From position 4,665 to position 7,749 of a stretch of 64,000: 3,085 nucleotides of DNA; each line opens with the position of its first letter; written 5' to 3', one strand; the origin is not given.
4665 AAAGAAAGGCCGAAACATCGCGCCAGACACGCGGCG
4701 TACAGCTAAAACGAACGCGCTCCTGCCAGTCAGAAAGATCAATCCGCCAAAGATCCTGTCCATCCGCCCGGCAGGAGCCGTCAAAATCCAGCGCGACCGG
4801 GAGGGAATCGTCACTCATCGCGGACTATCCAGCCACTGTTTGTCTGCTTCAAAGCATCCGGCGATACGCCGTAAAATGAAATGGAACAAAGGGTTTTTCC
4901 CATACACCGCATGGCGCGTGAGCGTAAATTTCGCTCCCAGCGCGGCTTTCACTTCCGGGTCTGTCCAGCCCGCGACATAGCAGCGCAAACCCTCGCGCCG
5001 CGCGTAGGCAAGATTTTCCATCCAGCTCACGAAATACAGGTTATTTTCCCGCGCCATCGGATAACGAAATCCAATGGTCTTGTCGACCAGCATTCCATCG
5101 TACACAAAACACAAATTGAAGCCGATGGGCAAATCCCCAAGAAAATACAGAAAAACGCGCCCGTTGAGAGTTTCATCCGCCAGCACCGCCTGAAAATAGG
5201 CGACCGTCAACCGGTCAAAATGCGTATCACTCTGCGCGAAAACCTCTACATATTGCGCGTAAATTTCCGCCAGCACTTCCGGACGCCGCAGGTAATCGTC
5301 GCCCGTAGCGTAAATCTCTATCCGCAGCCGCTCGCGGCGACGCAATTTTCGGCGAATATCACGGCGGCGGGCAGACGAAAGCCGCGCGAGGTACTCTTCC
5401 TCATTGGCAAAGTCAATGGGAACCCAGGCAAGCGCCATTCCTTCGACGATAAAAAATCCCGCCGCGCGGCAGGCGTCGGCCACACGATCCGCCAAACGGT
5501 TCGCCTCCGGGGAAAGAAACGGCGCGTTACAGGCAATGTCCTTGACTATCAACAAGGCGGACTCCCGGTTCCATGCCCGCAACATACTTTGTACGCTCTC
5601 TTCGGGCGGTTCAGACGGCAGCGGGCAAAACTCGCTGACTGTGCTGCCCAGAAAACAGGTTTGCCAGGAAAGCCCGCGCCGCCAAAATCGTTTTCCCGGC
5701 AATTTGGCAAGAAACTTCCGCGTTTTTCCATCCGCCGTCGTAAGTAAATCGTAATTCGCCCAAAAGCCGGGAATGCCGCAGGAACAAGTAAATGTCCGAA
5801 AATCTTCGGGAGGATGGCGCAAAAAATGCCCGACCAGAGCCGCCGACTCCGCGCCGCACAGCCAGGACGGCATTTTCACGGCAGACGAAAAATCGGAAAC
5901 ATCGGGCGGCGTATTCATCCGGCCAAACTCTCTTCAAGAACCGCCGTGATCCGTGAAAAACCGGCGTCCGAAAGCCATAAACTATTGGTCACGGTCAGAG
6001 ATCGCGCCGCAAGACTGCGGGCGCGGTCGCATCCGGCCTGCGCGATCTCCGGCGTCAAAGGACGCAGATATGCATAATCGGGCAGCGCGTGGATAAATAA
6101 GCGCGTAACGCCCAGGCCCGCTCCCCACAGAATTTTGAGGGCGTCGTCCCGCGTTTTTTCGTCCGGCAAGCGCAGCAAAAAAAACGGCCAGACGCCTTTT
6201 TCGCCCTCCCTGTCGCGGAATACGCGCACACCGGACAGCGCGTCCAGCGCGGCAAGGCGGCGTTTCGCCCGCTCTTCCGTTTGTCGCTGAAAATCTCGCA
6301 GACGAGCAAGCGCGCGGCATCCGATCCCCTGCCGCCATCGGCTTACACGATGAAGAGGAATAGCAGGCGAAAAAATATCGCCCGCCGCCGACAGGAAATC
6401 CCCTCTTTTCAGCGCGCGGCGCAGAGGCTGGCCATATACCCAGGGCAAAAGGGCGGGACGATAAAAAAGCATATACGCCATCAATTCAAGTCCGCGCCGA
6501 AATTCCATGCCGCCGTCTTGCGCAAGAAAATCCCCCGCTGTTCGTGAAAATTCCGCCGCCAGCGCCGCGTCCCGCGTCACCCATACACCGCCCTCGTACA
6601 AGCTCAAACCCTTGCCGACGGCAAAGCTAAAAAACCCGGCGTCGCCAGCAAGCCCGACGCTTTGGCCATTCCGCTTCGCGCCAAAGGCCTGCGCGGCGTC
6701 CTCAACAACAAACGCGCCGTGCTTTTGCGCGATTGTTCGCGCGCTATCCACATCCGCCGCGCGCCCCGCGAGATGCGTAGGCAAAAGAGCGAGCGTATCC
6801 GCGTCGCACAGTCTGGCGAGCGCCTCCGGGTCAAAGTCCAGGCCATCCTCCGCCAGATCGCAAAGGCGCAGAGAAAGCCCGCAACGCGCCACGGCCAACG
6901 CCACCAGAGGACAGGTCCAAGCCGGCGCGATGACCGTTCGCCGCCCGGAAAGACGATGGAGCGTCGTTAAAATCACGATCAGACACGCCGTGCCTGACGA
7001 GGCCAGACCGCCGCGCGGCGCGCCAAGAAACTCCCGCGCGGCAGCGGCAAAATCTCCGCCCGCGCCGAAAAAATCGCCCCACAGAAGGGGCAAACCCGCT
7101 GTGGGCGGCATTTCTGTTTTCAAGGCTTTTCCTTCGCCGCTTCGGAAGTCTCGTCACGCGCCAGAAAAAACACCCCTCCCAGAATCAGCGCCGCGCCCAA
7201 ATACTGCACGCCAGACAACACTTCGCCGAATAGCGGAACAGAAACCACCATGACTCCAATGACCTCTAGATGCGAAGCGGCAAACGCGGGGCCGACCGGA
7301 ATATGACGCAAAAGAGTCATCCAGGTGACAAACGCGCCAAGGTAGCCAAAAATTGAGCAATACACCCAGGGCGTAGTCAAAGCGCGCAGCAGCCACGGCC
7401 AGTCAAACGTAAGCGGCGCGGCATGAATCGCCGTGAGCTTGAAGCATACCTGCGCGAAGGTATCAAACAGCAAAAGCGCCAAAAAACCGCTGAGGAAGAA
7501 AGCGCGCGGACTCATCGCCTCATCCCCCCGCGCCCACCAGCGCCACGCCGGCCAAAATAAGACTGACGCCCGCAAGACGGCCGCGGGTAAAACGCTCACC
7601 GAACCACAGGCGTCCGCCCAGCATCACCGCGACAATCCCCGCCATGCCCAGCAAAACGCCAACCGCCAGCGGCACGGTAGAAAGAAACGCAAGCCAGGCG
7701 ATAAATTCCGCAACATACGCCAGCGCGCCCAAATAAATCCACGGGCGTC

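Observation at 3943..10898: Eight-gene uncharacterised amino-compound / envelope-modification pathway with Arn-like logic but no glycosyltransferase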

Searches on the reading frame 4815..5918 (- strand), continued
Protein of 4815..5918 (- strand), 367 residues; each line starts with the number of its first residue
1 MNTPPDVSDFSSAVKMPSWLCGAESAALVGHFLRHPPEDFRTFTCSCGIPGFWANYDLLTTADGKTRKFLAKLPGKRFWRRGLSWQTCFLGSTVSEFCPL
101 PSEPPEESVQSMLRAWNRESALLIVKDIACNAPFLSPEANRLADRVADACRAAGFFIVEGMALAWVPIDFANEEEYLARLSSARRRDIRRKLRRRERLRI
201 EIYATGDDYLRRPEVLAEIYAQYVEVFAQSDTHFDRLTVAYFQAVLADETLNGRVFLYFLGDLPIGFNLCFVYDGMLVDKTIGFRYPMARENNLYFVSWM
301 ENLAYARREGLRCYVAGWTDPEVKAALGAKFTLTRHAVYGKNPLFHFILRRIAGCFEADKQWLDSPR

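Call 50: search_solved_structures(query=A2, max_evalue=10, show_alignments=2)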
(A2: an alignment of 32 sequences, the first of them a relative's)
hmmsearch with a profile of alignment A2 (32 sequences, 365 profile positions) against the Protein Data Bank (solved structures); distinct sequences matched with E-value up to 10: 5.
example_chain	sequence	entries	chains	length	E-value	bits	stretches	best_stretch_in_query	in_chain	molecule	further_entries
1nkw_M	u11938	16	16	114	0.35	13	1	181-217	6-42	50S ribosomal protein L18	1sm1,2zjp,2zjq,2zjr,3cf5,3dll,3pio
1nwx_M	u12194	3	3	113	0.38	12.9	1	181-217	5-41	ribosomal protein L18 | 50S ribosomal protein L18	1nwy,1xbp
4v49_BM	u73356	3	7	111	0.43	12.7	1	181-217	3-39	50S ribosomal protein L18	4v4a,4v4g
5oql_y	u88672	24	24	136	0.56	12.3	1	178-222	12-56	40S ribosomal protein S24 | Small ribosomal subunit protein eS24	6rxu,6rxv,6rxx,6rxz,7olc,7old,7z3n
8v3w_N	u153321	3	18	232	0.68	12.1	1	177-215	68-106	TRI-1 (CD1372)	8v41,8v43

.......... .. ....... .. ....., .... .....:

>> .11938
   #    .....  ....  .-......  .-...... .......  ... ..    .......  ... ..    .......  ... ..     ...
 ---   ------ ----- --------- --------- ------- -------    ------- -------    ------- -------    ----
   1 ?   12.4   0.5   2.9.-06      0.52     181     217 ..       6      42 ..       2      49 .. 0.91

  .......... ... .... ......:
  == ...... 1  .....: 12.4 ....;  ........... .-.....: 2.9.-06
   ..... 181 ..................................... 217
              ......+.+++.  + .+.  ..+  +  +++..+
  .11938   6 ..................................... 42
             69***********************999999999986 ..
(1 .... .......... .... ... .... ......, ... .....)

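Call 66: search_protein_families(library=pfam, proteins=[L017:4145-5455:-, L017:6236-7708:+, L017:7608-8786:-, L017:8887-9807:-, L017:8803-9732:+, L017:12245-13300:-, L017:12119-12967:+, L017:13129-14451:-, L017:14354-15025:-, L017:15191-16828:-], max_evalue=0.0001)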
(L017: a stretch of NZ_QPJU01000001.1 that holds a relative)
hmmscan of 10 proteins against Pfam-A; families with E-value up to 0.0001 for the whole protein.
L017:4145-5455:- (436 aa): 0 families

L017:6236-7708:+ (490 aa): 1 family
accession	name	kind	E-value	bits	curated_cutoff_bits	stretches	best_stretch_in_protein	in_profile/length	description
PF07399.17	Na_H_antiport_3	-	1.6e-189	630.6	25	1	77-490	1-419/419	Putative Na+/H+ antiporter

L017:7608-8786:- (392 aa): 0 families

L017:8887-9807:- (306 aa): 1 family
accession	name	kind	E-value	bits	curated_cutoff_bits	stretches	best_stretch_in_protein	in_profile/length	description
PF06629.18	MipA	-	2.6e-22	80.5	24.2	1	81-289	1-207/221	MltA-interacting protein MipA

L017:8803-9732:+ (309 aa): 0 families

L017:12245-13300:- (351 aa): 0 families

L017:12119-12967:+ (282 aa): 1 family
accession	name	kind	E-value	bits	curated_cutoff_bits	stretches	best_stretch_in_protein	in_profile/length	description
PF12261.14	T_hemolysin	-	7.8e-45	153.2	27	1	71-240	2-173/174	Thermostable hemolysin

L017:13129-14451:- (440 aa): 0 families

L017:14354-15025:- (223 aa): 0 families

L017:15191-16828:- (545 aa): 0 families

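Call 67: search_protein_families(library=pfam, proteins=[L017:12892-14448:+, L017:12642-14060:+, L017:14432-15109:+, L017:14704-16305:+, L017:15221-16045:+, L017:16067-16792:+, L017:16797-17474:+, L017:17471-18847:+, L017:5016-5717:+], max_evalue=0.0001)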
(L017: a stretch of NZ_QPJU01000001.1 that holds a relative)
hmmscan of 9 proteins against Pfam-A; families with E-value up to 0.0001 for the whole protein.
L017:12892-14448:+ (518 aa): 2 families
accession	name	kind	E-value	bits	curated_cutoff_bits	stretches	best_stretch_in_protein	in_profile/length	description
PF00501.34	AMP-binding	-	2.4e-47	162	29.9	1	30-368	2-383/384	AMP-binding enzyme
PF23562.2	AMP-binding_C_3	-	6e-06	27.1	20.8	1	403-513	2-122/124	AMP-binding enzyme C-terminal domain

L017:12642-14060:+ (472 aa): 0 families

L017:14432-15109:+ (225 aa): 1 family
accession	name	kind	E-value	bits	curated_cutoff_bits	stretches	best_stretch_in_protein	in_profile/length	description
PF14518.11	Haem_oxygenas_2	-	4.7e-33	114.9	28.9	1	44-212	1-176/177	Iron-containing redox enzyme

L017:14704-16305:+ (533 aa): 0 families

L017:15221-16045:+ (274 aa): 5 families
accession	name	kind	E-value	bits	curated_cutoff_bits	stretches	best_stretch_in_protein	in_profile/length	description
PF00106.31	adh_short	-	1.7e-47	161.9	26.6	1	8-189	3-188/195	short chain dehydrogenase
PF13561.12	adh_short_C2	-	4.3e-31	108.8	27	1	12-188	1-181/236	Enoyl-(Acyl carrier protein) reductase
PF08659.16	KR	-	2.7e-15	57.2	22.6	1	8-176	3-174/180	KR domain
PF01370.27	Epimerase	-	3.6e-09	36.8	20.9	1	8-138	1-118/240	NAD dependent epimerase/dehydratase family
PF13460.12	NAD_binding_10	-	1.6e-08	35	27.2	1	12-215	1-179/184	NAD(P)H-binding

L017:16067-16792:+ (241 aa): 3 families
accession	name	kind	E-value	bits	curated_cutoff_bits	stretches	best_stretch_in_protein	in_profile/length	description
PF13181.12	TPR_8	-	4.3e-08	33.1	25.7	0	180-210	2-32/34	Tetratricopeptide repeat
PF14559.12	TPR_19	-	1.5e-06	28.8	25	1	162-211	8-57/68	Tetratricopeptide repeat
PF00515.34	TPR_1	-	3.6e-05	23.8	27.8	0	159-177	15-33/34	Tetratricopeptide repeat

L017:16797-17474:+ (225 aa): 2 families
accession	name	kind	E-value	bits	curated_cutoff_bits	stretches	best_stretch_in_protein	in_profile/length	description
PF00072.30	Response_reg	-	2e-26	92.8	30.2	1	4-112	2-110/111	Response regulator receiver domain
PF00486.34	Trans_reg_C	-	2.3e-24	85.7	26.2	1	145-215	1-76/77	Transcriptional regulatory protein, C terminal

L017:17471-18847:+ (458 aa): 3 families
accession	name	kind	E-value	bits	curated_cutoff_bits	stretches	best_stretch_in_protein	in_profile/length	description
PF02518.31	HATPase_c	-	1.1e-25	90.6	26.4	1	343-449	4-110/111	Histidine kinase-, DNA gyrase B-, and HSP90-like ATPase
PF00512.31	HisKA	-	3.5e-13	49.8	26.9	1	231-294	2-65/66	His Kinase A (phospho-acceptor) domain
PF08521.16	2CSK_N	-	1.6e-10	41.7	23.2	1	17-152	2-139/140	Two-component sensor kinase N-terminal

L017:5016-5717:+ (233 aa): 0 families

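Call 74: search_protein_families(library=pfam, alignment_id=A2, max_evalue=1)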
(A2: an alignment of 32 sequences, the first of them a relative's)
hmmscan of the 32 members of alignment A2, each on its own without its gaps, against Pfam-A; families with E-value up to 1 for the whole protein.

A. member 1, P0001 (367 aa): 3 families
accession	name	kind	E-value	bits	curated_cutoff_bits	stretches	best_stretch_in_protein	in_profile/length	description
PF13480.13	Acetyltransf_6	-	5.2e-10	40.1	22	1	183-320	2-138/143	Acetyltransferase (GNAT) domain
PF04339.18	FemAB_like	-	3.7e-07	30.1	27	1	143-317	142-312/369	Peptidogalycan biosysnthesis/recognition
PF14226.12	DIOX_N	-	0.28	12.3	27.3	1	136-160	11-35/117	non-haem dioxygenase in morphine synthesis N-terminal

B. families by the number of members that match (of 32 scanned): 9 families
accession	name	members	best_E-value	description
PF04339.18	FemAB_like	32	2.4e-14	Peptidogalycan biosysnthesis/recognition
PF13480.13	Acetyltransf_6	28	2.9e-15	Acetyltransferase (GNAT) domain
PF04377.21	ATE_C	26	1e-05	Arginine-tRNA-protein transferase, C terminus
PF14226.12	DIOX_N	4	0.11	non-haem dioxygenase in morphine synthesis N-terminal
PF16741.10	mRNA_decap_C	2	0.086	mRNA-decapping enzyme C-terminus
PF10653.15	Phage-A118_gp45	1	0.11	Protein gp45 of Bacteriophage A118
PF04055.27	Radical_SAM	1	0.16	Radical SAM superfamily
PF05735.19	TSP_C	1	0.21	Thrombospondin C-terminal region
PF13393.11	tRNA-synt_His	1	0.27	Histidyl-tRNA synthetase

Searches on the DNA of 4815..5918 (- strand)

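Call 58: search_rna_families(sources=[L012, L032, L043, L045, L046, L047, L048], threshold=gathering)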
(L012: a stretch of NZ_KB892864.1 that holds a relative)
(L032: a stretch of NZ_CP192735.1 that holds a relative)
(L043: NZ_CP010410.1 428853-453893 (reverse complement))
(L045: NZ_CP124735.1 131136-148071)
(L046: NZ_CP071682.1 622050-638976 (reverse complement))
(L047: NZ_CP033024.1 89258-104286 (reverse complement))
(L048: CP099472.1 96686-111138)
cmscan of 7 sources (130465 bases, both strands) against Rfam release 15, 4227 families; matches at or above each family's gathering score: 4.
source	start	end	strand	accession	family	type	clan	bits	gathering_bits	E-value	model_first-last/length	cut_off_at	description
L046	15532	15704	+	RF02001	group-II-D1D4-3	Intron;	CL00102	142.3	32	3.8e-29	1-170/170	no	Group II catalytic intron D1-D4-3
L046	15750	15828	+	RF01998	group-II-D1D4-1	Intron;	CL00102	64.3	35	6.1e-09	1-84/84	no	Group II catalytic intron D1-D4-1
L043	7863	7946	-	RF00005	tRNA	Gene; tRNA;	CL00001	56.6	29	3.1e-09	1-71/71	no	tRNA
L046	15986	16057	+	RF00029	Intron_gpII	Intron;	-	47.8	40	5.5e-06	1-77/77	no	Group II catalytic intron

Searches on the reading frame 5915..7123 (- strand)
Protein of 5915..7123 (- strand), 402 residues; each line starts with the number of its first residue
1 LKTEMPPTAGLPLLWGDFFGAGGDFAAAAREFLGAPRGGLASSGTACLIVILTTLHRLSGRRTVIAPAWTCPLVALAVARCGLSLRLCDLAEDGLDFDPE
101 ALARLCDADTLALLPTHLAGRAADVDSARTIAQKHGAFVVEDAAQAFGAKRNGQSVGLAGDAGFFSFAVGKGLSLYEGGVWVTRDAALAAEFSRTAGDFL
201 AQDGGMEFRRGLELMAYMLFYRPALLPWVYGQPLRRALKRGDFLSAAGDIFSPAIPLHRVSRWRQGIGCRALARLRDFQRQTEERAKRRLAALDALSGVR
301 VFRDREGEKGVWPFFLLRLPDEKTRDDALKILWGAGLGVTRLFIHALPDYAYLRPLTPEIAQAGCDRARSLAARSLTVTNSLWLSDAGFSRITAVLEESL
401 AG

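Call 4: search_protein_families(library=pfam, proteins=[window:5915-7123:-], max_evalue=0.01)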
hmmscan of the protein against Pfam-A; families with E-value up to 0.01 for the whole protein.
window:5915-7123:- (402 aa): 1 family
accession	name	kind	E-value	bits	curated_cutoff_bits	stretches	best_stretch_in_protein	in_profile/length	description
PF01041.23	DegT_DnrJ_EryC1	-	4.2e-38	131.9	19.8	1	24-191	28-194/360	DegT/DnrJ/EryC1/StrS aminotransferase family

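Call 5: search_protein_families(library=ncbifam, proteins=[window:5915-7123:-], max_evalue=0.01)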
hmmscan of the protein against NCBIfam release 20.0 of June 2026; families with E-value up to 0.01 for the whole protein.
window:5915-7123:- (402 aa): 7 families
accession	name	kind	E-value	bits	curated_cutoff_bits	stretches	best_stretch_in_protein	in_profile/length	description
TIGR03588.1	PseC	equivalog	2.2e-22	79.5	423.5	1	25-193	35-208/380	UDP-4-amino-4,6-dideoxy-N-acetyl-beta-L-altrosamine transaminase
NF008687.0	PRK11706.1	equivalog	3.5e-22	78.7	375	1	39-189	50-199/375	dTDP-4-amino-4,6-dideoxygalactose transaminase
NF008658.2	PRK11658.1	equivalog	7.9e-22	77.4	631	1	41-192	54-203/379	UDP-4-amino-4-deoxy-L-arabinose aminotransferase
TIGR04427.1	PLP_DesI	equivalog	8.3e-21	74.5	650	1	43-192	75-221/390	dTDP-4-dehydro-6-deoxyglucose aminotransferase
TIGR04181.1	NHT_00031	hypoth_equivalog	3.3e-18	65.7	420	1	29-191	39-216/359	LegC family aminotransferase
TIGR02379.1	ECA_wecE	subfamily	1.6e-17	63.4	434.85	1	36-189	47-200/376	dTDP-4-amino-4,6-dideoxy-D-glucose transaminase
NF011936.0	PRK15407.1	equivalog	5.1e-12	45.2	423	1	25-189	70-241/440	lipopolysaccharide biosynthesis protein RfbH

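Call 14: search_solved_structures(query=window:5915-7123:-, max_evalue=0.001)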
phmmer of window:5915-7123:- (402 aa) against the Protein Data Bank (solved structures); distinct sequences matched with E-value up to 0.001: 55.
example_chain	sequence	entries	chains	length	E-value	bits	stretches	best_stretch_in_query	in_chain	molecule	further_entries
2c7t_A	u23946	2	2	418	6e-21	78.1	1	24-190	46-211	GLUTAMINE-2-DEOXY-SCYLLO-INOSOSE AMINOTRANSFERASE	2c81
5w71_A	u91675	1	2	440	6.7e-21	78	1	24-190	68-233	L-glutamine:2-deoxy-scyllo-inosose aminotransferase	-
3bn1_A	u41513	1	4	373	3.5e-20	75.6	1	24-197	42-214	Perosamine synthetase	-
3dr7_A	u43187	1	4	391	4.3e-20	75.3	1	24-197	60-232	Putative perosamine synthetase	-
3dr4_A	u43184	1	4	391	3.6e-19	72.3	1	24-197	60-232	Putative perosamine synthetase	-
7b0d_A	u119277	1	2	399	9.6e-19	70.9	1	24-192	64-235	Glutamine--scyllo-inositol transaminase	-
2oga_A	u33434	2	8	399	1e-18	70.8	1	44-191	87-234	Transaminase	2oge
7b0m_AAA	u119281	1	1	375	2e-18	69.8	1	40-189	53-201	Sugar aminotransferase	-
8sng_A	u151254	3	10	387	2.3e-18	69.6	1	41-192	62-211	UDP-4-amino-4-deoxy-L-arabinose--oxoglutarate aminotransferase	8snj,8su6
8gyh_B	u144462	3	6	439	2.6e-18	69.5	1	41-194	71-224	DegT/DnrJ/EryC1/StrS family aminotransferase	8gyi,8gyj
9bgp_A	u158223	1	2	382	2e-17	66.5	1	26-191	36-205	aminotransferase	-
5w70_A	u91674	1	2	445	4e-17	65.5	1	25-193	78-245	L-glutamine:2-deoxy-scyllo-inosose aminotransferase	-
5k8b_A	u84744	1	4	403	6.7e-17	64.8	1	34-208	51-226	8-amino-3,8-dideoxy-alpha-D-manno-octulosonate transaminase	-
9bgr_A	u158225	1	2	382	1.4e-16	63.8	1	26-191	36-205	aminotransferase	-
4lc3_A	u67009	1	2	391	2e-16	63.3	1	25-197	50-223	Putative UDP-4-amino-4-deoxy-l-arabinose--oxoglutarate aminotransferase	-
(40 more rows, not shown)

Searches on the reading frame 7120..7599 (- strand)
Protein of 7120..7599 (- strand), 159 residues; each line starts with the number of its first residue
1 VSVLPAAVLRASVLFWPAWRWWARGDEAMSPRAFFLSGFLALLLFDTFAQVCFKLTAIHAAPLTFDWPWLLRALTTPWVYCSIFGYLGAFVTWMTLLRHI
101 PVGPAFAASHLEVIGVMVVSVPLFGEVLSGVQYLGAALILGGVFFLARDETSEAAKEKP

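Call 4: search_protein_families(library=pfam, proteins=[window:7120-7599:-], max_evalue=0.01)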
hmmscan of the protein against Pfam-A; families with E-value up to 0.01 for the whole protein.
window:7120-7599:- (159 aa): 2 families
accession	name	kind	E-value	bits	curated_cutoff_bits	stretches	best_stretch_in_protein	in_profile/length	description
PF00892.27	EamA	-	1.3e-06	29.2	28.2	1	76-146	63-133/135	EamA-like transporter family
PF00893.25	Multi_Drug_Res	-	0.0012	19.7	23.7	1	78-139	31-93/93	Small Multidrug Resistance protein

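Call 5: search_protein_families(library=ncbifam, proteins=[window:7120-7599:-], max_evalue=0.01)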
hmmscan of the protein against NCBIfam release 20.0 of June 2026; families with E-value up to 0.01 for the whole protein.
window:7120-7599:- (159 aa): 8 families
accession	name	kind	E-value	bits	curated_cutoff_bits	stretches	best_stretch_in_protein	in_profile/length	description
NF002816.2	PRK02971.1-2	equivalog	1.6e-08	35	99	1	47-148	11-118/120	4-amino-4-deoxy-L-arabinose-phosphoundecaprenol flippase subunit ArnF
TIGR00950.1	2A78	equivalog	1e-06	28.3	230.2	1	70-143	187-263/264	carboxylate/amino acid/amine transporter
NF000280.1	SMR_efflux_smr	exception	4.7e-05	23.9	200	1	62-146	11-101/105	multidrug efflux SMR transporter Smr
NF011625.2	PRK15051.1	equivalog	6.3e-05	23.1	92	1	86-146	47-107/111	4-amino-4-deoxy-L-arabinose-phosphoundecaprenol flippase subunit ArnE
NF033136.1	SMR_qac_K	exception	0.00034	21.3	205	1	80-146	34-101/110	quaternary ammonium compound efflux SMR transporter QacK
NF033137.0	SMR_qac_int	equivalog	0.0005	20.6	188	1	82-146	35-100/109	Qac family quaternary ammonium compound efflux SMR transporter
NF008432.0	PRK11272.1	equivalog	0.00088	18.6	270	1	78-149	217-288/294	drug/metabolite exporter YedA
NF000278.1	SMR_qac_G2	exception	0.0045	17.4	220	1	81-146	35-101/110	quaternary ammonium compound efflux SMR transporter QacG2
